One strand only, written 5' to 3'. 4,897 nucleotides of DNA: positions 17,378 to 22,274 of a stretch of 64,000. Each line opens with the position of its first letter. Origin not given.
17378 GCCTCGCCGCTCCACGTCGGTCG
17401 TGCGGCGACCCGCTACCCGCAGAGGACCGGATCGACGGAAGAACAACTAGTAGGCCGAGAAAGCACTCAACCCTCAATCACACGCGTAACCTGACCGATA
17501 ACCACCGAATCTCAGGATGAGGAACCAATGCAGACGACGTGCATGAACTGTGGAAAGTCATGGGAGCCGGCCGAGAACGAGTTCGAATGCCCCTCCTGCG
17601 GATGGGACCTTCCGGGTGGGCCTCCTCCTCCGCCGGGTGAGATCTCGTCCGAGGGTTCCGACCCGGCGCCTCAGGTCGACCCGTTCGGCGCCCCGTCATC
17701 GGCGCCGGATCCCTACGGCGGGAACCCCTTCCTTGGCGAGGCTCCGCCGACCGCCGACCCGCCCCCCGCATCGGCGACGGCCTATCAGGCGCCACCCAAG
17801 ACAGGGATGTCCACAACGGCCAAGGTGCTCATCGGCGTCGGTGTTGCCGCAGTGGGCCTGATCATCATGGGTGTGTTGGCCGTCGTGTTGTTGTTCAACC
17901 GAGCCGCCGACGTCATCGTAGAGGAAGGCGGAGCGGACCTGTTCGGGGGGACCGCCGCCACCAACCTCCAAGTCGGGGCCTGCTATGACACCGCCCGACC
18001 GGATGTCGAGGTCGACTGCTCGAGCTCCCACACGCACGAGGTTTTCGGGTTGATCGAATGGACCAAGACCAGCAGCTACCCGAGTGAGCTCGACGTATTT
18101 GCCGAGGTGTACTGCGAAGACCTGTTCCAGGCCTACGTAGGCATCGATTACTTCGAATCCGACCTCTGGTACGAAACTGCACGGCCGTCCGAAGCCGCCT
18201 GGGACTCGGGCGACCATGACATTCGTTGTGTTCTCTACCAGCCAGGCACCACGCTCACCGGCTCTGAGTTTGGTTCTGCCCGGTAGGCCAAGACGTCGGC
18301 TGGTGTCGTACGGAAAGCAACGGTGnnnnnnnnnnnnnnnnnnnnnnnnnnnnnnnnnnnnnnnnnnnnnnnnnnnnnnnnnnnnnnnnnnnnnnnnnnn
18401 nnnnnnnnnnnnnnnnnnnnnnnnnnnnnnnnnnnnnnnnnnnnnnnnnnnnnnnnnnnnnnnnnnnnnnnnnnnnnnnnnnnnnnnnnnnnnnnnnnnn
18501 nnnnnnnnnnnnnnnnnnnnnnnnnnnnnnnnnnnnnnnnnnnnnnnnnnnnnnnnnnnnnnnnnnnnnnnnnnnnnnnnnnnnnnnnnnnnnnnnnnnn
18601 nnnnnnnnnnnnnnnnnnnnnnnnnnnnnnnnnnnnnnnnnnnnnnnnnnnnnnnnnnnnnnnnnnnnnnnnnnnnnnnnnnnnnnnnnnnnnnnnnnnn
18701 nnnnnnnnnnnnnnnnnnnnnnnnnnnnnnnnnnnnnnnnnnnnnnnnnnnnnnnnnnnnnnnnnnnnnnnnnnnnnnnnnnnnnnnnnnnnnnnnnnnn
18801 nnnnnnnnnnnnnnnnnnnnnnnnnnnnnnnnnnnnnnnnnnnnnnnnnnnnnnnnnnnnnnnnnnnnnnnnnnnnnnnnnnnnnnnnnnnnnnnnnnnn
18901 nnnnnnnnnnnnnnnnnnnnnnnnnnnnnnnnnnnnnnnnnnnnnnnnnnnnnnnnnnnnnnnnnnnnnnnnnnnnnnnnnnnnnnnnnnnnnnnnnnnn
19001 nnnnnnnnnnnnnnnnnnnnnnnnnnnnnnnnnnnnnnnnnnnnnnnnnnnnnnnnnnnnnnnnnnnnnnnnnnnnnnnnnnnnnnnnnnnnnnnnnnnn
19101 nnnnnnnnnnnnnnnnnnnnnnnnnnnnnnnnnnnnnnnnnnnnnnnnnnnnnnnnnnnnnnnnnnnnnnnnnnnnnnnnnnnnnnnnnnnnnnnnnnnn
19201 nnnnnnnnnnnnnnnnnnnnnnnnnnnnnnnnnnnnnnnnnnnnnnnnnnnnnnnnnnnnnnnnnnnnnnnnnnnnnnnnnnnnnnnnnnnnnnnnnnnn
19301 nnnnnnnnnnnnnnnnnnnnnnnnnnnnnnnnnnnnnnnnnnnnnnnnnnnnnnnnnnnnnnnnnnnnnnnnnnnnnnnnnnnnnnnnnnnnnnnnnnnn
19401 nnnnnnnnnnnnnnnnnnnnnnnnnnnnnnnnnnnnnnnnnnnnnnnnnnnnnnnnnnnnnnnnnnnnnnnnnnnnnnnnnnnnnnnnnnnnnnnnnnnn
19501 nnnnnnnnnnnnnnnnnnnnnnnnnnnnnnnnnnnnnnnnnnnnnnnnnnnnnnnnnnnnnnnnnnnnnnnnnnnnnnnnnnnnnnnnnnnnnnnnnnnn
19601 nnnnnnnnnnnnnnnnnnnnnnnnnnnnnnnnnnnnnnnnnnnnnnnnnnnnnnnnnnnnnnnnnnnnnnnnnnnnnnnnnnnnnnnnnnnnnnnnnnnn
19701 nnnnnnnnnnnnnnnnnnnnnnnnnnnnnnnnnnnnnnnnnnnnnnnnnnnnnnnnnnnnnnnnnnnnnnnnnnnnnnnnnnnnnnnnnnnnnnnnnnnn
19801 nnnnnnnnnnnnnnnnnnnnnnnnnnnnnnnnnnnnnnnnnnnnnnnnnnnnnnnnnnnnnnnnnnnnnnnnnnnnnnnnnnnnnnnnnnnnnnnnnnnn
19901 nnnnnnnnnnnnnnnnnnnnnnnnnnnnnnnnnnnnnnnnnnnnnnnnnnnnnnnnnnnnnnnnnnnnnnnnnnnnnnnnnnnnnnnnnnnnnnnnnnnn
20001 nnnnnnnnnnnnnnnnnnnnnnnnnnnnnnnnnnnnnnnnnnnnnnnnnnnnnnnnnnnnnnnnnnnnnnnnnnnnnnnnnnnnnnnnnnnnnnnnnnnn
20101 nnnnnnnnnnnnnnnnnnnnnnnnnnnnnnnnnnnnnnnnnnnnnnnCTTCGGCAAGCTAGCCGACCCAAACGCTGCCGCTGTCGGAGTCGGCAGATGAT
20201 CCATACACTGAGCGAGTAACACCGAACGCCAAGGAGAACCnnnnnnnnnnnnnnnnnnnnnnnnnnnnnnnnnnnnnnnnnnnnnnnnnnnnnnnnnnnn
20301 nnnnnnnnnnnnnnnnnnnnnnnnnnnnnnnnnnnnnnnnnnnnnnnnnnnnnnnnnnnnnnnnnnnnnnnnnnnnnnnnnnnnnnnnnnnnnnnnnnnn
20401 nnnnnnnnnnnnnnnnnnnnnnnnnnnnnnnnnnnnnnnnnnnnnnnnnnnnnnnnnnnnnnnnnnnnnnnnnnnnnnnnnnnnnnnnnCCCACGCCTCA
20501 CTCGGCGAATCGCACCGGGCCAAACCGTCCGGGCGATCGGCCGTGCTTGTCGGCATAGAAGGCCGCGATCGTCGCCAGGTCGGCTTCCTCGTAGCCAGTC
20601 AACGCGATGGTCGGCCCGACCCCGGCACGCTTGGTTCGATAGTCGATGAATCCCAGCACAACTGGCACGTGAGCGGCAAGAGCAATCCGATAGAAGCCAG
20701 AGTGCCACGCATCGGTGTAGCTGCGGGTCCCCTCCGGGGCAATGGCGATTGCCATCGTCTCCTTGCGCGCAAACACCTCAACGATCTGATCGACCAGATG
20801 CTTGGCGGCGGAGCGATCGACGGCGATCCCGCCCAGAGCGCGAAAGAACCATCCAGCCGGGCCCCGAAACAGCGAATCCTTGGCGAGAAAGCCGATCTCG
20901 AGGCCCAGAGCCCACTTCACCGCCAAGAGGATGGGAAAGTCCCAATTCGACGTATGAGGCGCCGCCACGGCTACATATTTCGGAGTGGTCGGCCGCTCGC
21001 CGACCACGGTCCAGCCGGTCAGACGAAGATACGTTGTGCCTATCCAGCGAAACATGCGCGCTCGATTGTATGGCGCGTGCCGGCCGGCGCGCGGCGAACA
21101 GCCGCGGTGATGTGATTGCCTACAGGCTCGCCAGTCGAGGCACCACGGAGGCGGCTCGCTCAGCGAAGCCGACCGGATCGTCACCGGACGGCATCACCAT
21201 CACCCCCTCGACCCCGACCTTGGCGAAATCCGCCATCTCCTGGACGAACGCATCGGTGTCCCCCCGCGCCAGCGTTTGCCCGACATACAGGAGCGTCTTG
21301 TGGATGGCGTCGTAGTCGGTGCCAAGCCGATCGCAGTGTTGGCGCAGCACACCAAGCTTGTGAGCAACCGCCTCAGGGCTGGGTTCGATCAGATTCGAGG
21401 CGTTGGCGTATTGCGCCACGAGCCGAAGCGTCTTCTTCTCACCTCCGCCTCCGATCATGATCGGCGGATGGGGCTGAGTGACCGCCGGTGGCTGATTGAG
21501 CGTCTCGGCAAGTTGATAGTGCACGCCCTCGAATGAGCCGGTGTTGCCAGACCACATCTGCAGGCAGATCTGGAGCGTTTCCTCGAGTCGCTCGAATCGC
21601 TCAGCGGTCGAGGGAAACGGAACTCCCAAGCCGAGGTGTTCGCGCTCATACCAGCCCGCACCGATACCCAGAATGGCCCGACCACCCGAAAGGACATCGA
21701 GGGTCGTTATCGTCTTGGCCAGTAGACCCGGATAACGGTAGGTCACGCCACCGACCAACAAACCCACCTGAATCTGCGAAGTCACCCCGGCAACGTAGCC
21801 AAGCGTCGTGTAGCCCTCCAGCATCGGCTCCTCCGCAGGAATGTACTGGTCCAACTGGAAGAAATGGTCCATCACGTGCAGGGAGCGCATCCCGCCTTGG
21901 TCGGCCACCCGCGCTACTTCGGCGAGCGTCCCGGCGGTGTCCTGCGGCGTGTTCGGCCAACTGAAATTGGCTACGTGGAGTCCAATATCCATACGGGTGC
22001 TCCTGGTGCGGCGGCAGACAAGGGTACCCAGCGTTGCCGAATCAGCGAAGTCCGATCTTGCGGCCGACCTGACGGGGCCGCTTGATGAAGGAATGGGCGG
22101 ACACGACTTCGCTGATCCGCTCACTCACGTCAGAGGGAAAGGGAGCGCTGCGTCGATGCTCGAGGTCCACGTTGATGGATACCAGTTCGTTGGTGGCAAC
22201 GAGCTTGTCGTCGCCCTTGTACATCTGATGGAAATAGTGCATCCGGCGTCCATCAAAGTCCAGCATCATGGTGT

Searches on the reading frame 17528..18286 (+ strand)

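Call 76: search_protein_families(library=pfam, proteins=[window:17528-18286:+], max_evalue=0.001)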
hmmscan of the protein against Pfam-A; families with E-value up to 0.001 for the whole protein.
window:17528-18286:+ (252 aa): 1 family
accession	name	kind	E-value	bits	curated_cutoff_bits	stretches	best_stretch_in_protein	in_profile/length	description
PF13845.11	Septum_form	-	1.7e-08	34.7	25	1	145-234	127-227/227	Septum formation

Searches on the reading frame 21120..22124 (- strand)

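Call 76: search_protein_families(library=pfam, proteins=[window:21120-22124:-], max_evalue=0.001)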
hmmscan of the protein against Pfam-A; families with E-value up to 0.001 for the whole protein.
window:21120-22124:- (334 aa): 1 family
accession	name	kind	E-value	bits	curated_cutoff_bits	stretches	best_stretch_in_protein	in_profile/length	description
PF00296.26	Bac_luciferase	-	3.7e-36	125.5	27.9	1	52-272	10-218/314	Luciferase-like monooxygenase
